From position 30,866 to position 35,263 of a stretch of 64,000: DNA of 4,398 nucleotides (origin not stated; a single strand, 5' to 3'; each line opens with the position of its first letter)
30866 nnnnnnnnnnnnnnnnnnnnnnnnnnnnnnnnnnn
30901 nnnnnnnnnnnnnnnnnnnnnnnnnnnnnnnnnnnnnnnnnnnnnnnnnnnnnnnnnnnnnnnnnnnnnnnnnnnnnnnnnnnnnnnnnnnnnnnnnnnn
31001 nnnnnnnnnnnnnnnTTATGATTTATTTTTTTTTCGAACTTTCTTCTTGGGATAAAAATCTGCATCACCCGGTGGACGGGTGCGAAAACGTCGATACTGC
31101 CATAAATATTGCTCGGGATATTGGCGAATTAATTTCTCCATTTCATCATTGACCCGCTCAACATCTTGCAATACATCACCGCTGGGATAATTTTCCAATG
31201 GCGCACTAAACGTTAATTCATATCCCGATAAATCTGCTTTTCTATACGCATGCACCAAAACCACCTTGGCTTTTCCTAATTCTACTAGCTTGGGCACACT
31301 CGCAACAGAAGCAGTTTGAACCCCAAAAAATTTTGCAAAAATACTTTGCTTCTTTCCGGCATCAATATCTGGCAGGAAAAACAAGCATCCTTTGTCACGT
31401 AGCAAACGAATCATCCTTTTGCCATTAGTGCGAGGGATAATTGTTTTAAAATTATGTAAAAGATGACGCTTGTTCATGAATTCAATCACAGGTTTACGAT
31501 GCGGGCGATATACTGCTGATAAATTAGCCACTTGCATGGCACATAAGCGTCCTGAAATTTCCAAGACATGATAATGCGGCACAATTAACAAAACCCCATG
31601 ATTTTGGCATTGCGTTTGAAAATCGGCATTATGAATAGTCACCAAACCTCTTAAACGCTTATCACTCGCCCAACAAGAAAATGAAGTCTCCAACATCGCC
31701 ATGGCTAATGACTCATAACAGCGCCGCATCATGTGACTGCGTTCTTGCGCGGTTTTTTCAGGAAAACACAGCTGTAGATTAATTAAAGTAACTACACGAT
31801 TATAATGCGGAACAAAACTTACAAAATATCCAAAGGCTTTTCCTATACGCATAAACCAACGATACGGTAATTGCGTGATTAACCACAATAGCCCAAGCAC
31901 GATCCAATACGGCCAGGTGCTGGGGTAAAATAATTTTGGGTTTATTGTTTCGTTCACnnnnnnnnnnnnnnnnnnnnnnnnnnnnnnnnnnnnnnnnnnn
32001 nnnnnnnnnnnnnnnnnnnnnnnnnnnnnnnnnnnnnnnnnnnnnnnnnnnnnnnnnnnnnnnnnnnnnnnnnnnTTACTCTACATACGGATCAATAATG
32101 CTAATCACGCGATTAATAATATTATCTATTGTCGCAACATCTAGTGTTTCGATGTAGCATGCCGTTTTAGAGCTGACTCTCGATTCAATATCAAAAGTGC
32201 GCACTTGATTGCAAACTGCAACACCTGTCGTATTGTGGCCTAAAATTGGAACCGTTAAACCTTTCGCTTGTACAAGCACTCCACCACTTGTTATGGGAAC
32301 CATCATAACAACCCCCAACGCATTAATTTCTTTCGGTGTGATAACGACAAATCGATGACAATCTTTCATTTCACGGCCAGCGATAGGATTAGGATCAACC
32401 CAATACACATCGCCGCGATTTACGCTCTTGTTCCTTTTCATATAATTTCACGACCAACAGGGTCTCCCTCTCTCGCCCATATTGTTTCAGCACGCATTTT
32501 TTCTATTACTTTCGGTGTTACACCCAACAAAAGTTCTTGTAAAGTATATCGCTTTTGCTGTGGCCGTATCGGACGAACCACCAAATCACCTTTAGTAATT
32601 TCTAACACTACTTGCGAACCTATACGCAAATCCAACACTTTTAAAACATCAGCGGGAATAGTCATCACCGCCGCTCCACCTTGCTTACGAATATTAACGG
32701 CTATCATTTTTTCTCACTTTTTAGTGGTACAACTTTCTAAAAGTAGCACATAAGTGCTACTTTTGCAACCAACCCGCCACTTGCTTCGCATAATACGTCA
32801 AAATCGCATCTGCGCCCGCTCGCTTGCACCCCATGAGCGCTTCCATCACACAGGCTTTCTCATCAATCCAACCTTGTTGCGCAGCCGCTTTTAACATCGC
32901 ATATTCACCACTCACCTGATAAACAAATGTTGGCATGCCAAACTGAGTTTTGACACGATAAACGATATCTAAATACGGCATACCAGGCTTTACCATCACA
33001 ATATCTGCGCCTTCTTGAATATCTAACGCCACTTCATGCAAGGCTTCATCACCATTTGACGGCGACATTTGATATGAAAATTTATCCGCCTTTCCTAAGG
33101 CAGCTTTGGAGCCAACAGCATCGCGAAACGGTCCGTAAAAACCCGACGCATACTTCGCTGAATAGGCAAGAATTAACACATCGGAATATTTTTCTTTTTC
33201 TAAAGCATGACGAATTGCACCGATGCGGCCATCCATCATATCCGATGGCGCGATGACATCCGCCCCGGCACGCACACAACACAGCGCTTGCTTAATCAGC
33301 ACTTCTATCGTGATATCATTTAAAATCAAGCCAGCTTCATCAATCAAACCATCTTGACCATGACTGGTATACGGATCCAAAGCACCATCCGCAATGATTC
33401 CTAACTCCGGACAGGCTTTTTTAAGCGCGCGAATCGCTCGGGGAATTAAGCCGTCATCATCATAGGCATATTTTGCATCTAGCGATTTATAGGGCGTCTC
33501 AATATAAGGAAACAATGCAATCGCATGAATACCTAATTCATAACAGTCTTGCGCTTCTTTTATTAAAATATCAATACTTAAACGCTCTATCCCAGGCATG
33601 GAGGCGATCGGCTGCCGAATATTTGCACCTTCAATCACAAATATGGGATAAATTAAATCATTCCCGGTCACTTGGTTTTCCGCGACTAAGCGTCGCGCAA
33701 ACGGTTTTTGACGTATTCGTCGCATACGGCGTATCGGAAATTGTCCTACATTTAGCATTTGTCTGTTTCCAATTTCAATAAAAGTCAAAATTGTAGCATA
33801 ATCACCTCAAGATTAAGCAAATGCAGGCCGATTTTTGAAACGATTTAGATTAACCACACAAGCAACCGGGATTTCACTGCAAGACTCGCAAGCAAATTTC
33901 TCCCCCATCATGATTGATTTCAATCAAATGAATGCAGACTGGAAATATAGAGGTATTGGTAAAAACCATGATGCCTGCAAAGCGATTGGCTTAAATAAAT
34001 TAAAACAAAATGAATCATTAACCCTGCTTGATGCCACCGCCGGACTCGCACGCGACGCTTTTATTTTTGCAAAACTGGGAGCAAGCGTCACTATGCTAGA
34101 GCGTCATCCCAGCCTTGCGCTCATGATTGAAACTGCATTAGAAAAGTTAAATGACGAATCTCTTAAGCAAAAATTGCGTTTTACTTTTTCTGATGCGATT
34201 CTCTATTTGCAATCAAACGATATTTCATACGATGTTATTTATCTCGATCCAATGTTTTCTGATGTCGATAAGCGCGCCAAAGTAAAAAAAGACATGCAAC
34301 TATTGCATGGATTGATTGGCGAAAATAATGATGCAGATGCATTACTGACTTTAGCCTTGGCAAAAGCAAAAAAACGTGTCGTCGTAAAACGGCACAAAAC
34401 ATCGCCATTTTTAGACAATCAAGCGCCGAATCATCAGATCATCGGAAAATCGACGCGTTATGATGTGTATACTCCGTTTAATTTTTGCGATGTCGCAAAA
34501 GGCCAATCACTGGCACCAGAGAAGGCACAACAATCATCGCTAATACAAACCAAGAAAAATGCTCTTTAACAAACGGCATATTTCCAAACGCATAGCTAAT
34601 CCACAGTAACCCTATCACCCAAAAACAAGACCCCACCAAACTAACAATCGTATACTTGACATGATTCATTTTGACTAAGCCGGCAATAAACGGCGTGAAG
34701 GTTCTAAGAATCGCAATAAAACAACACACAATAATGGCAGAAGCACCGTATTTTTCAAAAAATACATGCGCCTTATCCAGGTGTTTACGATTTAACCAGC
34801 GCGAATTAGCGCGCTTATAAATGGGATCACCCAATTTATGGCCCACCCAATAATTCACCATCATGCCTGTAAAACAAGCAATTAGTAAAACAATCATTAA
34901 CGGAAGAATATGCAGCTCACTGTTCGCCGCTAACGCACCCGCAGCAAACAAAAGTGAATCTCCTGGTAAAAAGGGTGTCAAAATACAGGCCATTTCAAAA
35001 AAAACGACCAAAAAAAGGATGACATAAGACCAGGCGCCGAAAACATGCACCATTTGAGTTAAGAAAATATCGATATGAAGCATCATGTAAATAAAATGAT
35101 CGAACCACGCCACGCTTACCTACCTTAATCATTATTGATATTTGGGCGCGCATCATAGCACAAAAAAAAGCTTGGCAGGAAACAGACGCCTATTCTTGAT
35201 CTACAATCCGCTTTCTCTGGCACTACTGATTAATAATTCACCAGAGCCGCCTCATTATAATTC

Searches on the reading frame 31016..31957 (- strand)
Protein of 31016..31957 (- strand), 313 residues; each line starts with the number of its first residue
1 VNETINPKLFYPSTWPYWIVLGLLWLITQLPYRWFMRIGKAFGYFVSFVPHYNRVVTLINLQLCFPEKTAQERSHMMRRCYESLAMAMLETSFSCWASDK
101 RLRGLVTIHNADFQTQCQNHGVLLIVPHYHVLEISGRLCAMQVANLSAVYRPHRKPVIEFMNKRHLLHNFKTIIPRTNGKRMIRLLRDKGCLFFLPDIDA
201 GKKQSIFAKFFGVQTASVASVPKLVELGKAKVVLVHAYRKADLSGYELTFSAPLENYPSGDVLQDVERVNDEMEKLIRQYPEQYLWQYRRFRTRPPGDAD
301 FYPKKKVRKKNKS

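Call 13: search_protein_families(library=ncbifam, max_evalue=0.00001, proteins=[window:31016-31957:-])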
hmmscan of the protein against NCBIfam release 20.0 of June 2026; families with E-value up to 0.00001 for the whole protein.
window:31016-31957:- (313 aa): 15 families
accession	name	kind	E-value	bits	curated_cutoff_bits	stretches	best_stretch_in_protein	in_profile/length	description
NF004191.0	PRK05646.1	equivalog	1.7e-77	260.6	491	1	7-306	8-310/310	lipid A biosynthesis lauroyl acyltransferase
TIGR02207.1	lipid_A_htrB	subfamily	1.3e-76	257.8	297.8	1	6-302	4-303/303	LpxL/LpxP family Kdo(2)-lipid IV(A) lauroyl/palmitoleoyl acyltransferase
NF005340.0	PRK06860.1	subfamily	2.8e-65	220.5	398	1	6-302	10-308/309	lipid A biosynthesis lauroyl acyltransferase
NF005952.0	PRK08025.1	equivalog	1.5e-59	201.6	517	1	5-302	7-305/306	kdo(2)-lipid IV(A) palmitoleoyltransferase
NF005399.0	PRK06946.1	subfamily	4.6e-57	193.5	343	1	18-302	8-294/294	lipid A biosynthesis lauroyl acyltransferase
NF006437.0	PRK08733.1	equivalog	5e-57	193.4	540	1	3-302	7-305/306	LpxL/LpxP family Kdo(2)-lipid IV(A) lauroyl/palmitoleoyl acyltransferase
NF006507.0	PRK08943.1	subfamily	3.6e-54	184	337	1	6-307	16-320/322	lipid A biosynthesis (KDO)2-(lauroyl)-lipid IVA acyltransferase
NF006432.0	PRK08706.1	equivalog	1.1e-52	179.1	384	1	20-302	4-289/289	lipid A biosynthesis lauroyl acyltransferase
TIGR02208.1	lipid_A_msbB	equivalog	1.9e-51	175.2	336.05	1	9-302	9-305/305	lauroyl-Kdo(2)-lipid IV(A) myristoyltransferase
NF006487.0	PRK08905.1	equivalog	1.2e-37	129.6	281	1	22-294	5-276/290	lysophospholipid acyltransferase family protein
NF004190.0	PRK05645.1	equivalog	3.8e-34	118.1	377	1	19-302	8-295/295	lysophospholipid acyltransferase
NF006438.0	PRK08734.1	equivalog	5.8e-25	87.9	363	1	26-305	16-299/305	lauroyl acyltransferase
NF006270.0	PRK08419.1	equivalog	1.1e-24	87.3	248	1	23-293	13-290/298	lipid A biosynthesis lauroyl acyltransferase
NF004569.0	PRK05906.1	equivalog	1.7e-12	46.9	439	1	17-91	18-92/454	lipid A biosynthesis lauroyl acyltransferase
NF005120.0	PRK06553.1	equivalog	5.6e-12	45.6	273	1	19-292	26-307/308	lipid A biosynthesis lauroyl acyltransferase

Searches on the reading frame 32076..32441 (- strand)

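Call 12: search_protein_families(library=ncbifam, max_evalue=0.00001, proteins=[window:32076-32441:-])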
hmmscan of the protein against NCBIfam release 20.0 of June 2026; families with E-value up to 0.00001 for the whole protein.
window:32076-32441:- (121 aa): 3 families
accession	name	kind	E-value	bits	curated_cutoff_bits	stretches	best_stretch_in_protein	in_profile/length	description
NF052489.1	TAtMazFAgrob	equivalog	2.2e-56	188.8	150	1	3-118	2-117/118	type II toxin-antitoxin system toxin MazF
NF007320.0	PRK09812.1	equivalog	1.5e-18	67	129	1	2-117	2-116/116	type II toxin-antitoxin system ChpB family toxin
NF007386.0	PRK09907.1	equivalog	7e-09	35.7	120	1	8-95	8-93/111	endoribonuclease MazF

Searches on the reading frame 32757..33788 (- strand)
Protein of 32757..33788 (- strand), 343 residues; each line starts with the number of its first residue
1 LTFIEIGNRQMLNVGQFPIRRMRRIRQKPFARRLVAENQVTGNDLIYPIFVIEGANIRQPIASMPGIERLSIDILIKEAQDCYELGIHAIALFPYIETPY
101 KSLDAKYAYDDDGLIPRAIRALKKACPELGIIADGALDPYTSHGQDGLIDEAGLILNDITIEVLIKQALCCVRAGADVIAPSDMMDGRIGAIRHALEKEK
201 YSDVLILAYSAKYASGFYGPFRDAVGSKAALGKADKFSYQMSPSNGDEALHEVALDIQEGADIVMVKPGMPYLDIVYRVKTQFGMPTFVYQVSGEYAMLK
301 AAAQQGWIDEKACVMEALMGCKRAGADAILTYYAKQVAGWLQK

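Call 12: search_protein_families(library=ncbifam, max_evalue=0.00001, proteins=[window:32757-33788:-])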
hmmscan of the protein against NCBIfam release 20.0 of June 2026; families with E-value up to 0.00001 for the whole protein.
window:32757-33788:- (343 aa): 2 families
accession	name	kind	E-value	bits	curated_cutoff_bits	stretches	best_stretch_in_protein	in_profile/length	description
NF006762.1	PRK09283.1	equivalog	4.7e-147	489.5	297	1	17-342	3-325/327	porphobilinogen synthase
NF009923.0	PRK13384.1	equivalog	2e-106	356.2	507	1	15-342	4-325/327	porphobilinogen synthase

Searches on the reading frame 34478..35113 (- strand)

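Call 12: search_protein_families(library=ncbifam, max_evalue=0.00001, proteins=[window:34478-35113:-])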
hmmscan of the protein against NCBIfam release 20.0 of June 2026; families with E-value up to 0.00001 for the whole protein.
window:34478-35113:- (211 aa): 3 families
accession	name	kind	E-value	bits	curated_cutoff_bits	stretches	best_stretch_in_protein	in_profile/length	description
NF008102.0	PRK10847.1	equivalog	3.5e-53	180.6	236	1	5-210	5-212/219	DedA family protein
NF052605.1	UndecprPTUptAStph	equivalog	4.6e-23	82.2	300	1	23-176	7-162/197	undecaprenyl phosphate transporter UptA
NF052604.1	UndecprPTUtpABac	equivalog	1.3e-14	54.8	250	1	47-205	27-187/198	undecaprenyl phosphate transporter UptA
